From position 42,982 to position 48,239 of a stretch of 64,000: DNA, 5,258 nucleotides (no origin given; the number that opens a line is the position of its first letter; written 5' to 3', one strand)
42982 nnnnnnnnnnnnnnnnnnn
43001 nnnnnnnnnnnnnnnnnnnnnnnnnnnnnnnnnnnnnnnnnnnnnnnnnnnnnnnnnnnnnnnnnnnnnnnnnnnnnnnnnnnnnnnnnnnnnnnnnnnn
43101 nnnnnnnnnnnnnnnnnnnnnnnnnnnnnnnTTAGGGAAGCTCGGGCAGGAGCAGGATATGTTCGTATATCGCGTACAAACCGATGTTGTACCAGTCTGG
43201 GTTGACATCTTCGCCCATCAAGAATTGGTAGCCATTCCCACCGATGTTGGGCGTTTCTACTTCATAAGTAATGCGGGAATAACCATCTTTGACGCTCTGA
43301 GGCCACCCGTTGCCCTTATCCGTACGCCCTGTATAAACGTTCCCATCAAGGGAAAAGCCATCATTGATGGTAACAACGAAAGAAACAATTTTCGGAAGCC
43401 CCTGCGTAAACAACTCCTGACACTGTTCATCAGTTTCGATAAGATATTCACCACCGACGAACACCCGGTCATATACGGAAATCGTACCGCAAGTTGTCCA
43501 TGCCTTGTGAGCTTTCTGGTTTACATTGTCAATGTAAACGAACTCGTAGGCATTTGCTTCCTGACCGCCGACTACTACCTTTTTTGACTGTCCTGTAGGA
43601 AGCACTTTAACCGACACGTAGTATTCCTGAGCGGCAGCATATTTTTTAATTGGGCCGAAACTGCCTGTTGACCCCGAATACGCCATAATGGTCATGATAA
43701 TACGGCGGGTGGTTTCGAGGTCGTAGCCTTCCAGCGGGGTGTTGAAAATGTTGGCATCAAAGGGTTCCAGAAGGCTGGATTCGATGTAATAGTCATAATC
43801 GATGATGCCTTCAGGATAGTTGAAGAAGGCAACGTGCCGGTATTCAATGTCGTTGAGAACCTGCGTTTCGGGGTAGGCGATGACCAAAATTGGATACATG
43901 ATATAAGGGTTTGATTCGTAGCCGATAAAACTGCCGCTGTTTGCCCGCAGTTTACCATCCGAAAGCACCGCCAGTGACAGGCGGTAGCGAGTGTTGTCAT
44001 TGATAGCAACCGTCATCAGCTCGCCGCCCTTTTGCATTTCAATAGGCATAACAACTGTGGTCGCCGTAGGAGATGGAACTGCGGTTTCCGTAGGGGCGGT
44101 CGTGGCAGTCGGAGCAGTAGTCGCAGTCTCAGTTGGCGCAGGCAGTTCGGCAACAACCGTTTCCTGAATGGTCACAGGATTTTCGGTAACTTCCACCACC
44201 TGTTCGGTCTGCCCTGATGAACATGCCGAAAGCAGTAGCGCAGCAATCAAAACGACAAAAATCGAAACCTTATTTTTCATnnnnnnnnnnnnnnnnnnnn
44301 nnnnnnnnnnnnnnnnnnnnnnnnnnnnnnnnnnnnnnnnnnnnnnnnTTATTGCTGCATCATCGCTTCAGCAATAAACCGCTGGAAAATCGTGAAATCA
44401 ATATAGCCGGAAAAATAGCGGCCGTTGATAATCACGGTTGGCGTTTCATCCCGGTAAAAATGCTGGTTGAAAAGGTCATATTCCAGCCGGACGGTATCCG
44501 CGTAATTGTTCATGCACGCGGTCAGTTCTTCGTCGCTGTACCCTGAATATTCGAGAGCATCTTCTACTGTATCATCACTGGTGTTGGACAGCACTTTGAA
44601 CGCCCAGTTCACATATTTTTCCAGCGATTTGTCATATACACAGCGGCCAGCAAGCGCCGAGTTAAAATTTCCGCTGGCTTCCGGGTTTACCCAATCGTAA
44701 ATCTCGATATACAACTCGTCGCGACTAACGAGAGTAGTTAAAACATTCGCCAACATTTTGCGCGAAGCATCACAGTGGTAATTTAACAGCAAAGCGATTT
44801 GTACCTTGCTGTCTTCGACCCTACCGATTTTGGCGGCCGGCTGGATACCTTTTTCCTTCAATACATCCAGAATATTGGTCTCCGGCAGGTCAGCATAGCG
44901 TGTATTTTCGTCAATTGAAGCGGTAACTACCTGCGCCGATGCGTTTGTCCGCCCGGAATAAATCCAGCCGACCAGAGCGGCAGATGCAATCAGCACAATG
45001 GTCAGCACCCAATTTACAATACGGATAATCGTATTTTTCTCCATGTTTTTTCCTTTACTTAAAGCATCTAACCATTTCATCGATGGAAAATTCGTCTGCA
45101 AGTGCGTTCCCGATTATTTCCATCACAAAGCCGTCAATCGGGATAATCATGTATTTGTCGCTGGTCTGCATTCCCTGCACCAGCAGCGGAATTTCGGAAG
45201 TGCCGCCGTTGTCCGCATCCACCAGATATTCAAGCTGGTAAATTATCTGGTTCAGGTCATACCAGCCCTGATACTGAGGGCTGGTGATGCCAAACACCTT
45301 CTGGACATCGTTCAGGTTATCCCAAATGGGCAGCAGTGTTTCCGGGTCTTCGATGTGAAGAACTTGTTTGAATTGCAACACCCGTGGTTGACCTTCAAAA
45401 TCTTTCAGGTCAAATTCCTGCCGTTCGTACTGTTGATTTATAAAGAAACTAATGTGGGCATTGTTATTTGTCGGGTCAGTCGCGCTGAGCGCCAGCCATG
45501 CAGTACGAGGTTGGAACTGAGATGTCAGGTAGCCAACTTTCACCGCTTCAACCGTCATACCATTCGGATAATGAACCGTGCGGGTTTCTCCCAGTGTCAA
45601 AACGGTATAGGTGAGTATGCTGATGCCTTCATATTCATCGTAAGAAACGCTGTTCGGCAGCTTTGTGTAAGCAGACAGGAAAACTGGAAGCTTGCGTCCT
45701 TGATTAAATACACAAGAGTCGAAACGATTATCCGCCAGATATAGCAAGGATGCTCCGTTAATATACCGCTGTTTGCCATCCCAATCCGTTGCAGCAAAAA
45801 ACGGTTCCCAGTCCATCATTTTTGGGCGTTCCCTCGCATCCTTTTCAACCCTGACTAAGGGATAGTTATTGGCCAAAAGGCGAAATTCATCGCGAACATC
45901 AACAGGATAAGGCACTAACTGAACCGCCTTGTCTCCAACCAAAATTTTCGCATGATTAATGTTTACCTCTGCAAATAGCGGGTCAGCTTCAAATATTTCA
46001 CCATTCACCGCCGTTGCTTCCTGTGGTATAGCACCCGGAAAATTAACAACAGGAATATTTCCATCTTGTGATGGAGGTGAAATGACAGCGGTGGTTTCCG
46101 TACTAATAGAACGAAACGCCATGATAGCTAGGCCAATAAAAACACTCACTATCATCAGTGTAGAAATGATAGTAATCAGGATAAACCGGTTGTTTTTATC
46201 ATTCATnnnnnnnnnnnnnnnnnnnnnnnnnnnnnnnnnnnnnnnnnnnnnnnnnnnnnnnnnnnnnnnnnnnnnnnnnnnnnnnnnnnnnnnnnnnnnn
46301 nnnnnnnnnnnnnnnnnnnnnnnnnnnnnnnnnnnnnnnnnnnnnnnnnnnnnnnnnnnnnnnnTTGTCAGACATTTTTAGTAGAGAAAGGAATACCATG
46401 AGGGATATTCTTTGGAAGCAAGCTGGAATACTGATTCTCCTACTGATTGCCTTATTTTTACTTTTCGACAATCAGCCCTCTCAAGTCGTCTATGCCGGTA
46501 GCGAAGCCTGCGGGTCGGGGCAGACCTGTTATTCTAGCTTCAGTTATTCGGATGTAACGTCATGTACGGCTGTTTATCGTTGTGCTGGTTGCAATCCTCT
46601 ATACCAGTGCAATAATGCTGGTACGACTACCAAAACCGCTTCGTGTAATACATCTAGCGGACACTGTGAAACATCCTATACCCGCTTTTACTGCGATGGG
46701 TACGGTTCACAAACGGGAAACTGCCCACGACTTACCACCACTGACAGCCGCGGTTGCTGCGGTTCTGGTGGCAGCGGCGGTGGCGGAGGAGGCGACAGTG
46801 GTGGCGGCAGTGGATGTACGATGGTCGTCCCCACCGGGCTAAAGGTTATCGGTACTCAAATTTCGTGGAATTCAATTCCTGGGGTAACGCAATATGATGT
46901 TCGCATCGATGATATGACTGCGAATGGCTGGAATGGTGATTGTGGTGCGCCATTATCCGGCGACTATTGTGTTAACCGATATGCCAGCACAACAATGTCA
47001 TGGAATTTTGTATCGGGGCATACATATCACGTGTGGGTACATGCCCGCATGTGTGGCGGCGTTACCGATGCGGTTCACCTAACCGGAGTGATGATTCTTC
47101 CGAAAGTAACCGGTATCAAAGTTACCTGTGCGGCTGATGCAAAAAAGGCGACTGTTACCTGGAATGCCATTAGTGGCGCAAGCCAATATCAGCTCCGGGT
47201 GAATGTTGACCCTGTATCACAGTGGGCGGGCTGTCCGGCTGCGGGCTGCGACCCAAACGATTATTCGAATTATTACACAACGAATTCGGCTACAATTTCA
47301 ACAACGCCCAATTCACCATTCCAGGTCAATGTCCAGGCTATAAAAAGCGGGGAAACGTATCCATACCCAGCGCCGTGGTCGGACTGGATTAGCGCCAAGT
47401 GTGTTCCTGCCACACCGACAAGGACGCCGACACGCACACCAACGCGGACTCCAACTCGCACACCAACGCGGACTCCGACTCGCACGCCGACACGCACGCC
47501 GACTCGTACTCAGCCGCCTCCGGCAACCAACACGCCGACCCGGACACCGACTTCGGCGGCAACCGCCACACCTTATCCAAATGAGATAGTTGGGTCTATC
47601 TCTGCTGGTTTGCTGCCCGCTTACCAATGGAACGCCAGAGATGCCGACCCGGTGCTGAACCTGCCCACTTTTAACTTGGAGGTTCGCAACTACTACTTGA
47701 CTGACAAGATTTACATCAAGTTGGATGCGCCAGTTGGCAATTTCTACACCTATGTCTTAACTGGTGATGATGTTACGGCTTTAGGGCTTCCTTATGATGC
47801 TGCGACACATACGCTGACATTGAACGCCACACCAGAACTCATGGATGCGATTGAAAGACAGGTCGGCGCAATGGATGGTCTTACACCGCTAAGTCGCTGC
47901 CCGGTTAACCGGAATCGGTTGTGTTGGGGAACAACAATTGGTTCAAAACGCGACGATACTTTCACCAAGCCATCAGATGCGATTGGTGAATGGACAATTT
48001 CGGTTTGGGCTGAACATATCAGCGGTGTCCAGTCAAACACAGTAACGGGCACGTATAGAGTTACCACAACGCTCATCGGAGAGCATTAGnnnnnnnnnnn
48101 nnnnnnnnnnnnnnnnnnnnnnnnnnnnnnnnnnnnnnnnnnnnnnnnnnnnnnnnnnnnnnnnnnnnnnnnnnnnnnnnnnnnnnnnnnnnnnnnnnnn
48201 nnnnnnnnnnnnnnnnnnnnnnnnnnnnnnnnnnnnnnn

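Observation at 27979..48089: Shared C-terminal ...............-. domain in two otherwise different secreted proteins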

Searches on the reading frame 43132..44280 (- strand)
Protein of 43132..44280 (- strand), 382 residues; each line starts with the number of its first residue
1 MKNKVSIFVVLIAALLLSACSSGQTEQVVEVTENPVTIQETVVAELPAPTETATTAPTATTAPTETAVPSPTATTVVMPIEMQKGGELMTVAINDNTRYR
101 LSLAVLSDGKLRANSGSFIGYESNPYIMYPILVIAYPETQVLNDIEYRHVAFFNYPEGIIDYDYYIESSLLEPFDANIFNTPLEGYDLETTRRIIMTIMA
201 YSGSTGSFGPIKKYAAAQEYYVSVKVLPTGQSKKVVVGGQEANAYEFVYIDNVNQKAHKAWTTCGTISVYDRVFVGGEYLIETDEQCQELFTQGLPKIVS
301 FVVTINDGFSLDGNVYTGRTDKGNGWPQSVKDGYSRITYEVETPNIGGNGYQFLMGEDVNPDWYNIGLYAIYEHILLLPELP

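Call 17: search_protein_families(library=pfam, proteins=[window:43132-44280:-], max_evalue=0.01)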
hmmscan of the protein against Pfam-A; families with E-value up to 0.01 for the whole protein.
window:43132-44280:- (382 aa): 1 family
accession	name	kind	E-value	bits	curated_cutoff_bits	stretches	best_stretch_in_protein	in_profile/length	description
PF07250.17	Glyoxal_oxid_N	-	0.002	17.9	37.5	1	210-255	108-151/243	Glyoxal oxidase N-terminus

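Call 26: search_protein_families(library=phrogs, proteins=[window:43132-44280:-], max_evalue=0.01)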
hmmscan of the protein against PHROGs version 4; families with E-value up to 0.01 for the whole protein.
window:43132-44280:- (382 aa): 0 families

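Call 50: search_protein_families(library=ncbifam, proteins=[window:43132-44280:-], max_evalue=1)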
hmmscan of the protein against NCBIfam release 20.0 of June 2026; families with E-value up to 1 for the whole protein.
window:43132-44280:- (382 aa): 6 families
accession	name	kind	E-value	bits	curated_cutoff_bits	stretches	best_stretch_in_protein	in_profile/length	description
NF046039.1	lipo_NMB0938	equivalog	0.0023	17.1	80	1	1-36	1-36/277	NMB0938 family lipoprotein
NF041057.1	Rcas_1661_fam_Se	equivalog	0.024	14.2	190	1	10-76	2-72/247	Rcas_1661 family thioredoxin-like (seleno)lipoprotein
NF047847.2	SS_mature_LptM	equivalog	0.042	13.9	27.7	1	1-20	1-20/31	LPS translocon maturation chaperone LptM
TIGR02722.1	lp_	equivalog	0.053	13.5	110.55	1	8-106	5-90/189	penicillin-binding protein activator LpoB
NF047631.1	SodCMycob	equivalog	0.055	13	230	1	5-97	11-102/236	superoxide dismutase[Cu-Zn]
NF053527.1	lipo_Cory_WKLS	subfamily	0.6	10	105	1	9-73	5-50/166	WKL family lipoprotein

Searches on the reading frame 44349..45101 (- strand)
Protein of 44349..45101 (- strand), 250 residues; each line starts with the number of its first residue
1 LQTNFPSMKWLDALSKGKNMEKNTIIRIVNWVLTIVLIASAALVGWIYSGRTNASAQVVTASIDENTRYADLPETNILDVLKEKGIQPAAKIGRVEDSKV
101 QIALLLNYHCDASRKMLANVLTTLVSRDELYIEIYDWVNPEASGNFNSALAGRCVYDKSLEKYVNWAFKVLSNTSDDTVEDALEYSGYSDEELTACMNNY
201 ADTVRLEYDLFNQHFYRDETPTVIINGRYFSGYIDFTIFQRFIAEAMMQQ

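Call 17: search_protein_families(library=pfam, proteins=[window:44349-45101:-], max_evalue=0.01)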
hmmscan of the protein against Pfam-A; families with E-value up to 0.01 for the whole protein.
window:44349-45101:- (250 aa): 1 family
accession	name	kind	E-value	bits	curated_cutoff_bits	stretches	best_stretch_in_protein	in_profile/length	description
PF13462.12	Thioredoxin_4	-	2.8e-08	34.6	23.2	1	97-243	12-163/165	Thioredoxin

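Call 50: search_protein_families(library=ncbifam, proteins=[window:44349-45101:-], max_evalue=1)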
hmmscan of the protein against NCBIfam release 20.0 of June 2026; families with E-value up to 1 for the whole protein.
window:44349-45101:- (250 aa): 0 families

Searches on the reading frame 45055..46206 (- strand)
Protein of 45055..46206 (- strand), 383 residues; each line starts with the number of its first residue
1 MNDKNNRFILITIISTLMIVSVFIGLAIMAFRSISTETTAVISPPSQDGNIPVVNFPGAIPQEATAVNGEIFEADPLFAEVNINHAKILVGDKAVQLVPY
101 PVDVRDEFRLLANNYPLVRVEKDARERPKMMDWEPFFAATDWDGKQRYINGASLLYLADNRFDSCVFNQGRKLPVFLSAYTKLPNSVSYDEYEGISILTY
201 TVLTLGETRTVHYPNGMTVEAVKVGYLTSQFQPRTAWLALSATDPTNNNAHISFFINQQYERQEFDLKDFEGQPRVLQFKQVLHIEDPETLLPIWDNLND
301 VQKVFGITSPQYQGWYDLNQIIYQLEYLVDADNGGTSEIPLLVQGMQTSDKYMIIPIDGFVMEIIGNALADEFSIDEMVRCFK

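Call 7: search_protein_families(library=pfam, proteins=[window:45055-46206:-], max_evalue=1)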
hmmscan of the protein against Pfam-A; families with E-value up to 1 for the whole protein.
window:45055-46206:- (383 aa): 0 families

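Call 50: search_protein_families(library=ncbifam, proteins=[window:45055-46206:-], max_evalue=1)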
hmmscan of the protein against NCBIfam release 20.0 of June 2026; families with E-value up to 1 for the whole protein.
window:45055-46206:- (383 aa): 1 family
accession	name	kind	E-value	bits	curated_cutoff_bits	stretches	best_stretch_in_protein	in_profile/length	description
NF052427.1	StpK7MSMEG_1200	equivalog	0.19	10.1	900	1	10-105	297-392/601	serine/threonine protein kinase StpK7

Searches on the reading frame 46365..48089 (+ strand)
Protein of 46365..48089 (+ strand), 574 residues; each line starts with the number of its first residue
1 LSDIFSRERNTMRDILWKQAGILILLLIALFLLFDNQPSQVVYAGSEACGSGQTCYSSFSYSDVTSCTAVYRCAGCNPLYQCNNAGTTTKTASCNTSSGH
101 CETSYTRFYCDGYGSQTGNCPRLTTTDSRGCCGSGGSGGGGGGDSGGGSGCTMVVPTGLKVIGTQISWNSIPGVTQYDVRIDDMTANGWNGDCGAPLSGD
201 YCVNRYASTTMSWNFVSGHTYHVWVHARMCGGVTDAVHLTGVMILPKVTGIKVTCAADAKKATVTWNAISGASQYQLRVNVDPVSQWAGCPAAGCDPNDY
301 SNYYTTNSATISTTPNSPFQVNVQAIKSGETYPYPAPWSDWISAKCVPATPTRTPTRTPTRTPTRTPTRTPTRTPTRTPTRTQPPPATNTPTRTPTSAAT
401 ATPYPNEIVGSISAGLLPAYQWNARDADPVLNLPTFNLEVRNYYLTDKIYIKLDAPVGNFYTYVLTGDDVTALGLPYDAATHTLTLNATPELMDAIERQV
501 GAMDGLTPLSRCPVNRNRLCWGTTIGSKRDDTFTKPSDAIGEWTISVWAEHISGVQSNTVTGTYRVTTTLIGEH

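Call 7: search_protein_families(library=pfam, proteins=[window:46398-48089:+], max_evalue=1)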
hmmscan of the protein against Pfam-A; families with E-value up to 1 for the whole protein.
window:46398-48089:+ (563 aa): 1 family
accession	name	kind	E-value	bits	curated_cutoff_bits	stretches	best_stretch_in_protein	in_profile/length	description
PF16383.10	DUF4992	-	0.021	15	29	1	234-268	49-83/183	Domain of unknown function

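Call 12: find_encoding_contigs(protein=window:46398-48089:+, flank=10000)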
Protein window:46398-48089:+ (563 aa): no gene with exactly this product is on record in the collection.

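Call 13: find_encoding_contigs(protein=window:46365-48089:+, flank=10000)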
Protein window:46365-48089:+ (574 aa): no gene with exactly this product is on record in the collection.

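Call 20: find_homologous_proteins(query=window:46398-48089:+)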
Query window:46398-48089:+ (563 aa): 64 proteins with E <= 0.001 among 8000 candidates.
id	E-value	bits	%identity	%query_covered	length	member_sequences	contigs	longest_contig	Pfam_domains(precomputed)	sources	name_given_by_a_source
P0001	1.5e-19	88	-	-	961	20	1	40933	-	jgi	jgi:hypothetical protein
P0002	1.1e-10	59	-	-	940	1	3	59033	-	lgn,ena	-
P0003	1.7e-9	55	52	7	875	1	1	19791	PF17996.8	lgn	-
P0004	8.8e-9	53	39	18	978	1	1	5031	PF00932.26,PF01336.32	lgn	-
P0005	8.8e-9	53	46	11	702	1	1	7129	-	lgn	-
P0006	1.3e-8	52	58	8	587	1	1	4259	-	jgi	jgi:hypothetical protein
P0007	2.2e-8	51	-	-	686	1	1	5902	PF00553.26,PF25079.2,PF00331.27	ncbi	-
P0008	1.6e-7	49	-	-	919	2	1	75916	PF00942.26,PF00759.26,PF02927.21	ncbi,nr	ncbi:MAG TPA: glycoside hydrolase family 9 protein, partial [Roseiflexaceae bacterium]|nr:glycoside 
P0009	1.8e-7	48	-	-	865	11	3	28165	PF03382.21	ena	-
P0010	2.1e-7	48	38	11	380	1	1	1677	PF00963.25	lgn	-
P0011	2.6e-7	48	-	-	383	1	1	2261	-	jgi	-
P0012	3.2e-7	48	54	5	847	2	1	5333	PF04151.22,PF00656.28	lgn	-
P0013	1.2e-6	46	-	-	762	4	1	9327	PF07494.18,PF24684.2,PF01436.28,PF08450.19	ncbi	ncbi:MAG: hypothetical protein ACLQU2_17685 [Candidatus Binataceae bacterium]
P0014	1.4e-6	46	67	3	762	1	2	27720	PF24517.3,PF00149.34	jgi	jgi:calcineurin-like phosphoesterase family protein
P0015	2.9e-6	44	-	-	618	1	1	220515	PF06848.18,PF17210.10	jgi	jgi:hypothetical protein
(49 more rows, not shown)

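Call 26: search_protein_families(library=phrogs, proteins=[window:46398-48089:+], max_evalue=0.01)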
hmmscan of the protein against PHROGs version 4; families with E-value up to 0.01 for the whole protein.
window:46398-48089:+ (563 aa): 1 family
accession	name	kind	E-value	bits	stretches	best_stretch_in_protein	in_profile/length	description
phrog_15511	-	unknown function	0.00015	22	1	336-412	220-296/511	-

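Call 50: search_protein_families(library=ncbifam, proteins=[window:46398-48089:+], max_evalue=1)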
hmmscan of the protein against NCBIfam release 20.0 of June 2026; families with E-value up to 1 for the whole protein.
window:46398-48089:+ (563 aa): 1 family
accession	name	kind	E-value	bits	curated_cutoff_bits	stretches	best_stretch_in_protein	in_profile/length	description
TIGR04526.1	predic_Ig_block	subfamily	0.76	8.6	150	0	304-401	67-170/693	putative immunoglobulin-blocking virulence protein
